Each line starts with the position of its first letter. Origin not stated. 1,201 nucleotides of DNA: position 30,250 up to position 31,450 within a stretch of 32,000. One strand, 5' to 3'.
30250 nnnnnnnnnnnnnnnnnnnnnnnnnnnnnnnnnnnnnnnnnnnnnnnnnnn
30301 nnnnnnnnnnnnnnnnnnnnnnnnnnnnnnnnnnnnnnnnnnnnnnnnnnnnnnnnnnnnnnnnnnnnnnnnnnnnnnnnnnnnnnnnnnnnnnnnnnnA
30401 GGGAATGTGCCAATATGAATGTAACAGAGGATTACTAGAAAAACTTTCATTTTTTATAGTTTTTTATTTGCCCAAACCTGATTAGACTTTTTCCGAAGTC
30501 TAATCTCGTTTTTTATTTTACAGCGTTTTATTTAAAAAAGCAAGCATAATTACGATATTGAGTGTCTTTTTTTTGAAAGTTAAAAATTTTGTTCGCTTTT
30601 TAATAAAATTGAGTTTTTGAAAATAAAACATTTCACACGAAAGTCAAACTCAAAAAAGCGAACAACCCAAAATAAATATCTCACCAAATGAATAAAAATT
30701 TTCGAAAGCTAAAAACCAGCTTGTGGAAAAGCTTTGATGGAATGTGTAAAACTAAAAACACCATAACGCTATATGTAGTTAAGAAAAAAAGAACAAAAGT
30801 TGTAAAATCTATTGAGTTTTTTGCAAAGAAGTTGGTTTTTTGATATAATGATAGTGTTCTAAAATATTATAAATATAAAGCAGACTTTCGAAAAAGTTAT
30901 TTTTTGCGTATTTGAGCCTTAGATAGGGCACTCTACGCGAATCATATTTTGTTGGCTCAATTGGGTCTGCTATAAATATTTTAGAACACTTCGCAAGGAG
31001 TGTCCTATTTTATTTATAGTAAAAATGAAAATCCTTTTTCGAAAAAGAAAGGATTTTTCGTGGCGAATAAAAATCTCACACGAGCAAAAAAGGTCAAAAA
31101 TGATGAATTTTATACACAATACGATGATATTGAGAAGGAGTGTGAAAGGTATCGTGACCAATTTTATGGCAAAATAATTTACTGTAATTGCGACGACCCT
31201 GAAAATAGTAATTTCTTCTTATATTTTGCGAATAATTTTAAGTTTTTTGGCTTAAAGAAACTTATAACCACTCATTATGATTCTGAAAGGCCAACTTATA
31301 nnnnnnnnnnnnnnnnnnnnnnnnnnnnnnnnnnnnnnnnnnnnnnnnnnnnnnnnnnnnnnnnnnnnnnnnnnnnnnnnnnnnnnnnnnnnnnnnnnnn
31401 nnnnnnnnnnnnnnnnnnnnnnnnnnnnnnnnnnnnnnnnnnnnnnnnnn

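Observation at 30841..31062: Unusually long, highly structured leader with interleaved helices and an SD-sequestering hairpin before the methyltransferase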

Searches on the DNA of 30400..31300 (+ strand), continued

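Call 34: search_with_rna_model(model_id=R1, sources=[window, L107, L108, L109, L110, L111, L112, L113, L114, L115, L116, L117, L118, L119, L120, L121, L122, L123, L124, L125, L126, L127, L128, L129, L130, L131, L132, L133, L134, L135, L136, L137, L138, L139, L140, L141, L142, L143, L144, L145, L146, L147, L148, L149, L150, L151, L152, L153, L154, L155, L156, L157, L158, L159, L160, L161, L162, L163, L164, L165, L166, L167, L168, L169, L170, L171, L172, L173], max_evalue=10)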
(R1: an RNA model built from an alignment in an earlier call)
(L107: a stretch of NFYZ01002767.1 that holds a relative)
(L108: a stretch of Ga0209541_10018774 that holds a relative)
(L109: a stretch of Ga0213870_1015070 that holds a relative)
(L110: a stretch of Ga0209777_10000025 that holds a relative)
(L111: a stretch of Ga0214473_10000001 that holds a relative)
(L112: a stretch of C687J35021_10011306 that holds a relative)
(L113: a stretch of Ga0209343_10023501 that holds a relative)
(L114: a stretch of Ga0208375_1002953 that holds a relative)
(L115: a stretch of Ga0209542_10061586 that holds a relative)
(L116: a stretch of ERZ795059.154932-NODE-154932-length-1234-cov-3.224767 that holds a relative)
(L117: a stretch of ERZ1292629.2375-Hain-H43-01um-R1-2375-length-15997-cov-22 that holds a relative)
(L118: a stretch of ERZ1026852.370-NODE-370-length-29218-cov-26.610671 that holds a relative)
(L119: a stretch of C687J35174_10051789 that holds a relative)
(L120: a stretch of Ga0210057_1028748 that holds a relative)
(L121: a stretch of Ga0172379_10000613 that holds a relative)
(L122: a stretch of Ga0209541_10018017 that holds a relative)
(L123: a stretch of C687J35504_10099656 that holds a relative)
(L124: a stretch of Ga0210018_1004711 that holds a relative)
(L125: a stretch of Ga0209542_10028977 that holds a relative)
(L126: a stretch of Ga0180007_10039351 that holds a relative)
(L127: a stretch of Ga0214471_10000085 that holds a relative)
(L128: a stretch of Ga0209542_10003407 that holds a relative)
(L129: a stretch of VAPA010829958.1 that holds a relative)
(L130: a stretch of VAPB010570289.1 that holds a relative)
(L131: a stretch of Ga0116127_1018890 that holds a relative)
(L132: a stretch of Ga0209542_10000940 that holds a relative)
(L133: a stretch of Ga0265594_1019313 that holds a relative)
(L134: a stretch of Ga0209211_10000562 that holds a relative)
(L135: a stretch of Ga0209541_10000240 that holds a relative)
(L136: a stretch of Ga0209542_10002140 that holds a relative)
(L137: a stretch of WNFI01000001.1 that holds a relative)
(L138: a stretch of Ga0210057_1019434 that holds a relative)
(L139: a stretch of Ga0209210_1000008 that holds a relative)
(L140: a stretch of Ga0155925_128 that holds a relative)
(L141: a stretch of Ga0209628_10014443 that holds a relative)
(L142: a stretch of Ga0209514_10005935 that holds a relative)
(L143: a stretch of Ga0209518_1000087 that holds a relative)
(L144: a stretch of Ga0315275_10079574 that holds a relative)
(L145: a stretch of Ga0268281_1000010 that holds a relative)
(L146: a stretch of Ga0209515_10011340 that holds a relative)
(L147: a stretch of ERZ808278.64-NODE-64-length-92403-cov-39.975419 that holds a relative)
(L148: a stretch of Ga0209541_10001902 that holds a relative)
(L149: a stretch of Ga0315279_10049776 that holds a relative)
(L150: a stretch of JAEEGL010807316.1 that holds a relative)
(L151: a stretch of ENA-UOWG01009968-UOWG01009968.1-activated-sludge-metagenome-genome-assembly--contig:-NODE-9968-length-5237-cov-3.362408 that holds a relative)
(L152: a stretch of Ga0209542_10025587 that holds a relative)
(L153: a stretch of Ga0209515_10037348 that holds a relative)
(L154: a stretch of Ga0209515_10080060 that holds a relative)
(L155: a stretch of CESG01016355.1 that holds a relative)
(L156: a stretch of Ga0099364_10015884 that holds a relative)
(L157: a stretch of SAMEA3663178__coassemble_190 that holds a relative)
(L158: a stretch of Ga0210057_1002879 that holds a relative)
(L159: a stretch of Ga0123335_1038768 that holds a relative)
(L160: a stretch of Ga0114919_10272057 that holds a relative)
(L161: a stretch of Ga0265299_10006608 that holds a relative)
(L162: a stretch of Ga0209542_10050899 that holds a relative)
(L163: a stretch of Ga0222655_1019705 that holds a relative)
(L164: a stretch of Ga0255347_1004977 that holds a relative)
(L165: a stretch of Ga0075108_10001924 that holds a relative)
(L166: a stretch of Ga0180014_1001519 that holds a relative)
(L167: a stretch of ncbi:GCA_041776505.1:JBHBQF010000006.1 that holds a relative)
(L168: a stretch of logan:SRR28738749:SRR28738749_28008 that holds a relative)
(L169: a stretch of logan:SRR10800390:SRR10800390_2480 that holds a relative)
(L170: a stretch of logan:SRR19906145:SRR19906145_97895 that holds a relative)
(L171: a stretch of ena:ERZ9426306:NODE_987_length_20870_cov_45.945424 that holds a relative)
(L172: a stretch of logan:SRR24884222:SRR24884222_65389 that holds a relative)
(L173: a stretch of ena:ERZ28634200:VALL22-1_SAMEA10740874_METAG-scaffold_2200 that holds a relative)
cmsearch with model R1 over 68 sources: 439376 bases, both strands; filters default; matches with E-value up to 10: 11.
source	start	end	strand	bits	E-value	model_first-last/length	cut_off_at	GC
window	30854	31020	+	224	5.3e-39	1-167/167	no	0.32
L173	2795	2961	+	224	5.3e-39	1-167/167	no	0.32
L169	2951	3116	+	76.3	1.9e-11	1-167/167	no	0.33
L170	2797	2966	+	60.3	1.8e-08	1-167/167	no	0.36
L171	2391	2550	+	44.5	1.7e-05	1-167/167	no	0.36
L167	2534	2691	+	24.9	0.075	1-167/167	no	0.3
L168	454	611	+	24.9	0.075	1-167/167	no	0.3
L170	2883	2970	-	18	1.4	1-167/167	no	0.28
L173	2910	3022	-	17.3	1.9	1-167/167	no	0.29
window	30969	31081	-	17.3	1.9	1-167/167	no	0.29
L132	708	821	+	13.5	9.8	1-167/167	no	0.38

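Call 35: search_with_rna_model(model_id=R1, sources=[window, L169, L007, L171, L089, L167], max_evalue=0.001, make_alignment=true, show_alignments=6)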
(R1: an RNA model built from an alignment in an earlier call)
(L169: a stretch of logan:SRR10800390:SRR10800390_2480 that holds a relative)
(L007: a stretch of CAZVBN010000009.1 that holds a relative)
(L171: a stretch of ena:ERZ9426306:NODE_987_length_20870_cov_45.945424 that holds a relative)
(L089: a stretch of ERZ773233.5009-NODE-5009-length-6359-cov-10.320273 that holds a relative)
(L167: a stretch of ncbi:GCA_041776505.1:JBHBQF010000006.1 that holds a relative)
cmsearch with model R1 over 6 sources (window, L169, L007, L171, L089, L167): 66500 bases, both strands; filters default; matches with E-value up to 0.001: 5.
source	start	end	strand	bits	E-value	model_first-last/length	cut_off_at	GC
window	30854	31020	+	224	8e-40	1-167/167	no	0.32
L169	2951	3116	+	76.3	2.9e-12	1-167/167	no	0.33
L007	3797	3966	+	60.3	2.8e-09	1-167/167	no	0.36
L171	2391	2550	+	44.5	2.5e-06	1-167/167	no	0.36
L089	88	251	+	30.6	0.00098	1-167/167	no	0.27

Alignment A5: 5 matches aligned to the model, 198 columns, each read 5' to 3' on its own strand. Consensus structure (alignment columns), stored with it:
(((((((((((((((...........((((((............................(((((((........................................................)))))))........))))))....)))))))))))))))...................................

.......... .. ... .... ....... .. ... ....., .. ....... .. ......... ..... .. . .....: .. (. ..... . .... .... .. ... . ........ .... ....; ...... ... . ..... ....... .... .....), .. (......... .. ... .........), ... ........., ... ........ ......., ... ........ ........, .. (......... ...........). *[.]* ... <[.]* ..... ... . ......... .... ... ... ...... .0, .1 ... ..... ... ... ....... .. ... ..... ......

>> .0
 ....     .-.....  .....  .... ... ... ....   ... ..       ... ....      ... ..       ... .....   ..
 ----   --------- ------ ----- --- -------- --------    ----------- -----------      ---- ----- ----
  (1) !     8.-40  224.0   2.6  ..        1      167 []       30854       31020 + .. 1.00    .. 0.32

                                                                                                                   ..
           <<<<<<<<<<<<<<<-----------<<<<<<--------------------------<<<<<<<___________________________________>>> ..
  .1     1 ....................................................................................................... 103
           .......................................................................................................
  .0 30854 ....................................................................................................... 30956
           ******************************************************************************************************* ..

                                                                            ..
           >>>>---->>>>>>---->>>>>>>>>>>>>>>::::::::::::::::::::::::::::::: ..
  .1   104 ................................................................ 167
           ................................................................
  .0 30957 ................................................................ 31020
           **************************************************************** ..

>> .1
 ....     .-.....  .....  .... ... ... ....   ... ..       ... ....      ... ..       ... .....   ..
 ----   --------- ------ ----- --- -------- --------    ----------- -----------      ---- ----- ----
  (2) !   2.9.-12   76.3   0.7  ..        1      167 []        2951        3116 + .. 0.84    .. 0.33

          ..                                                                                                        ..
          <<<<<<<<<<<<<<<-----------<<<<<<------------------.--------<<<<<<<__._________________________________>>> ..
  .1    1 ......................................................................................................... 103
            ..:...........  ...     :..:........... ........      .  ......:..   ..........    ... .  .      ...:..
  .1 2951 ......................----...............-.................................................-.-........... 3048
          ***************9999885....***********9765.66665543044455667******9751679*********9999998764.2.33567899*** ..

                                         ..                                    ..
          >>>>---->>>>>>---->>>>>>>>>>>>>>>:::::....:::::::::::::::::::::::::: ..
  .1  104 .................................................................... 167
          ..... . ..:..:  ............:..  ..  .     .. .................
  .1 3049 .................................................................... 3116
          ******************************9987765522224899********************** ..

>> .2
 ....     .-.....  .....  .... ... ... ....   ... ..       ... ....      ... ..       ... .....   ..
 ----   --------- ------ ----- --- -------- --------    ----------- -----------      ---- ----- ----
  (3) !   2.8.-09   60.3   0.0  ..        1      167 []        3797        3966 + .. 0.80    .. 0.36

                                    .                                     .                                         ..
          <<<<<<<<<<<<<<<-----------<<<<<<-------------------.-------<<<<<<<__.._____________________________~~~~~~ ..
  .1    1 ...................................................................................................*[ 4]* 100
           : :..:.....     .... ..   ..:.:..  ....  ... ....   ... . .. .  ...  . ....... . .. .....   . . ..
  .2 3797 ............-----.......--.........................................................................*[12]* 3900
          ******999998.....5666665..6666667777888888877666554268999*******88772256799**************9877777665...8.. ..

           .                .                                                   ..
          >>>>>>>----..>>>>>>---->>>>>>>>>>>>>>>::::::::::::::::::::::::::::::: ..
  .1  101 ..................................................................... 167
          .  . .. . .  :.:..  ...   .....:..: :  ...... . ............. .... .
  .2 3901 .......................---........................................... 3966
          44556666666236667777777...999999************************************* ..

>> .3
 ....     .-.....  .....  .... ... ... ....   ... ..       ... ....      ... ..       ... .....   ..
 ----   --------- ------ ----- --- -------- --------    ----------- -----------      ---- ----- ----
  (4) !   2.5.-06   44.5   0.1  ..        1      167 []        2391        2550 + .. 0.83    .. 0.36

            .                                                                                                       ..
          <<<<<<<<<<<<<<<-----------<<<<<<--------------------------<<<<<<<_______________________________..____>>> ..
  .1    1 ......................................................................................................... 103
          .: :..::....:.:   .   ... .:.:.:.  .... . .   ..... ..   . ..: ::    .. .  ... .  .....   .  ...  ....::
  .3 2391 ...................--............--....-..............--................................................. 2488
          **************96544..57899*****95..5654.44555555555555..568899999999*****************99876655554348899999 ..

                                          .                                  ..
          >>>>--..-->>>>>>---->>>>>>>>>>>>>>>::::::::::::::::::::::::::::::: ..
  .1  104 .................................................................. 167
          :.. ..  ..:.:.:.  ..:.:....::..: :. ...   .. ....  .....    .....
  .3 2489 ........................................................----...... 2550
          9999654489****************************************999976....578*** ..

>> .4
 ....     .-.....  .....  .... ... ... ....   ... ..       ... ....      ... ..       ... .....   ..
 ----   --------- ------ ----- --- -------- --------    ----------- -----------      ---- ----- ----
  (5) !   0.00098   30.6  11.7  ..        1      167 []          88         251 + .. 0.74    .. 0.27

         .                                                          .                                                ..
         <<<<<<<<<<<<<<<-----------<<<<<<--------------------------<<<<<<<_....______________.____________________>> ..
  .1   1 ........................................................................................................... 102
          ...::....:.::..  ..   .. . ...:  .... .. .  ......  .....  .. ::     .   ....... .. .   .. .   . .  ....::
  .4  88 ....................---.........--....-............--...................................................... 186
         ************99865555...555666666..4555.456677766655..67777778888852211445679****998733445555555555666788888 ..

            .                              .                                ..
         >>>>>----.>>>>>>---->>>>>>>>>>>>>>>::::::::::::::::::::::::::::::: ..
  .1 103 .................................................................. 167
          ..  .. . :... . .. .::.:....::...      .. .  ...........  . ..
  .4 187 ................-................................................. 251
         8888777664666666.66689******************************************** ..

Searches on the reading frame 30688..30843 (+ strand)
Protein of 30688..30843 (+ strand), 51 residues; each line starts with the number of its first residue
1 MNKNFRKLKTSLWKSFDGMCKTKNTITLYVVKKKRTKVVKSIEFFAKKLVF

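Call 67: search_protein_families(library=pfam, proteins=[window:30688-30843:+], max_evalue=0.01)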
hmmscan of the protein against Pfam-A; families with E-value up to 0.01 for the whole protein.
window:30688-30843:+ (51 aa): 0 families
